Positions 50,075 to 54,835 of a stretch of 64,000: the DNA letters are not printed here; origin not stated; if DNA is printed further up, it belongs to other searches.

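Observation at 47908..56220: Acetogen-style hdrC-hdrB-hdrA-mvhD-metV-metF operon in a Bacteroidota-like genome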

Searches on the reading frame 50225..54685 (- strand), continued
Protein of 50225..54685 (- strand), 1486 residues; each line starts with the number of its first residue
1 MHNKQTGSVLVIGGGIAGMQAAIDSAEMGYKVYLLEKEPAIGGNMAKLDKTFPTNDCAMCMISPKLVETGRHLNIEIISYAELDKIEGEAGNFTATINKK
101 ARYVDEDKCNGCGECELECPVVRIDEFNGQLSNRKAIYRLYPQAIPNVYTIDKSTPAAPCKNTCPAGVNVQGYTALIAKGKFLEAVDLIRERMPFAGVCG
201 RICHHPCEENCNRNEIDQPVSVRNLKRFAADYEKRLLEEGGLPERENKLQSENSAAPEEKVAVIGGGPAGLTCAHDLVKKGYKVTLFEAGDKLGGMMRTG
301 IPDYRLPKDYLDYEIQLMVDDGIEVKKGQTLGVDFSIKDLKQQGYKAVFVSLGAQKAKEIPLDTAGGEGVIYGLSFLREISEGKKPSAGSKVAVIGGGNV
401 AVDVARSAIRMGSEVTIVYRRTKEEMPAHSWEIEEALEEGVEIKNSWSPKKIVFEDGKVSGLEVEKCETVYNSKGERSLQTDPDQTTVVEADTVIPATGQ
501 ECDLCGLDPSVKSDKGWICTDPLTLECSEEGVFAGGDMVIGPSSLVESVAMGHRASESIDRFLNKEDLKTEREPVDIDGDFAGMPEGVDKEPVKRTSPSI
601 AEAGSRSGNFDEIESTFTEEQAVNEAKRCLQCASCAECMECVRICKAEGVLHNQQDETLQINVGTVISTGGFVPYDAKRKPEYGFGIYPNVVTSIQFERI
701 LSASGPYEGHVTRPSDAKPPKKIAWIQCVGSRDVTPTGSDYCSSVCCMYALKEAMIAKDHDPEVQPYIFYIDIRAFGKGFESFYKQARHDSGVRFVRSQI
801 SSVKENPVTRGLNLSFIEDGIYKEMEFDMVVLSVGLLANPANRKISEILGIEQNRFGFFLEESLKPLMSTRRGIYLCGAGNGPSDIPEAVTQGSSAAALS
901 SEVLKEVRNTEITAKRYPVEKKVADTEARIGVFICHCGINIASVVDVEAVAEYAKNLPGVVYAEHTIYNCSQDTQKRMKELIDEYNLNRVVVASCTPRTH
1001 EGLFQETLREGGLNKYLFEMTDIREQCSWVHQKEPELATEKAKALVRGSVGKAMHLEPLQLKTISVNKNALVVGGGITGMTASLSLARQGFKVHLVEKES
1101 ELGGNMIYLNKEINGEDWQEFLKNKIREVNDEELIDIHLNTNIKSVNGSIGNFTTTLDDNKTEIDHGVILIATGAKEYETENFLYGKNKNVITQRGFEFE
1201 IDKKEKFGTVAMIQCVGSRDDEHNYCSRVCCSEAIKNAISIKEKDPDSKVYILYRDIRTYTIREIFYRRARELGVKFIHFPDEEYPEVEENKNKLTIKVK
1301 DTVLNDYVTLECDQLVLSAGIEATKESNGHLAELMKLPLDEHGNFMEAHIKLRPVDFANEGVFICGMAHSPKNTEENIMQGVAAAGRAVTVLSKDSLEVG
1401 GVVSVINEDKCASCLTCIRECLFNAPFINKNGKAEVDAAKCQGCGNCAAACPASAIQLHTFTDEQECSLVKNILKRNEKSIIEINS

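Call 50: find_encoding_contigs(protein=P0029, flank=10000, max_places=1)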
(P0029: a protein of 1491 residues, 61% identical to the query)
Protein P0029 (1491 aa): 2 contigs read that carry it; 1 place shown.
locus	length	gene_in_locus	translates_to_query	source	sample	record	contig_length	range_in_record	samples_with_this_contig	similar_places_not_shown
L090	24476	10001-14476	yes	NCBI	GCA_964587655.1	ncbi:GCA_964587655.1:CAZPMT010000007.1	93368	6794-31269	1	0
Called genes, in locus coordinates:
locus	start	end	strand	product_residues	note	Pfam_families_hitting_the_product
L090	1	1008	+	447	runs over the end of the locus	PF04060:FeS, PF03599:CdhD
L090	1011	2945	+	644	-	PF00111:Fer2, PF17650:RACo_linker, PF17651:Raco_middle, PF14574:RACo_C_ter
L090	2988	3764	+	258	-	PF01656:CbiA, PF02374:ArsA_ATPase (weak), PF13614:AAA_31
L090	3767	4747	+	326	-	PF03599:CdhD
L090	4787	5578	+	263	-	PF00809:Pterin_bind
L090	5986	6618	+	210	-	PF12654:DUF3786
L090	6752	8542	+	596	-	PF01268:FTHFS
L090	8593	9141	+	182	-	PF12838:Fer4_7 (faint), PF13237:Fer4_10, PF13183:Fer4_8, PF13187:Fer4_9 (weak), PF13534:Fer4_17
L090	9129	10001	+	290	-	PF02754:CCG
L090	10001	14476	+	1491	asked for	PF12831:FAD_oxidored, PF14691:Fer4_20, PF01266:DAO, PF07992:Pyr_redox_2, PF13450:NAD_binding_8, PF13738:Pyr_redox_3, PF07992:Pyr_redox_2, PF12831:FAD_oxidored, +23 more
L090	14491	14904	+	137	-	PF02662:FlpD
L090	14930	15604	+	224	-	PF12225:DUF5981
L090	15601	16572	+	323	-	PF02219:MTHFR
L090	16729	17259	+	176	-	PF02482:Ribosomal_S30AE, PF16321:Ribosom_S30AE_C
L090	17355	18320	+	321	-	PF02603:Hpr_kinase_N, PF07475:Hpr_kinase_C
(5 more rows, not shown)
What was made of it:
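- In a Nitrospiraceae MAG the identical six-gene unit lies inside a WLP cluster with acsC/D, RACo, cooC, acsE and fhs (call 50).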

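Call 51: find_encoding_contigs(protein=P0022, flank=10000, max_places=1)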
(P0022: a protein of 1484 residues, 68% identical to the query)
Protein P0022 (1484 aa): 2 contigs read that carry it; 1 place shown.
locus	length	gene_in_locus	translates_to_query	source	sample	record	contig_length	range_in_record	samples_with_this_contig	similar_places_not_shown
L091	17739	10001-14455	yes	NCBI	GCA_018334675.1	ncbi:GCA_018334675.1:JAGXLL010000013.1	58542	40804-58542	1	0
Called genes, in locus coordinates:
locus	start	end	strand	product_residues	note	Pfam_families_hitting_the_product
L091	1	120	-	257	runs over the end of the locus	PF01503:PRA-PH (faint), PF03819:MazG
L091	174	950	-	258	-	PF01887:SAM_HAT_N, PF20257:SAM_HAT_C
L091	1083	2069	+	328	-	PF02562:PhoH, PF13604:AAA_30, PF13245:AAA_19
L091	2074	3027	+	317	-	PF01259:SAICAR_synt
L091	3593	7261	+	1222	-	PF02574:S-methyl_trans, PF00809:Pterin_bind, PF02607:B12-binding_2, PF02310:B12-binding, PF02965:Met_synt_B12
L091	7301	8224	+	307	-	PF02219:MTHFR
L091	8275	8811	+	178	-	PF13183:Fer4_8, PF13187:Fer4_9 (weak), PF13534:Fer4_17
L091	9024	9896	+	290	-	PF02754:CCG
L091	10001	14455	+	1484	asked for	PF00890:FAD_binding_2 (weak), PF14691:Fer4_20, PF07992:Pyr_redox_2, PF13450:NAD_binding_8, PF13738:Pyr_redox_3, PF07992:Pyr_redox_2, PF12831:FAD_oxidored, PF13450:NAD_binding_8, +22 more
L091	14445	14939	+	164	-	PF02662:FlpD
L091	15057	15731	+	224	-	PF12225:DUF5981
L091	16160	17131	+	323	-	PF02219:MTHFR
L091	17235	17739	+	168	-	PF08241:Methyltransf_11 (faint), PF13489:Methyltransf_23, PF08242:Methyltransf_12 (weak)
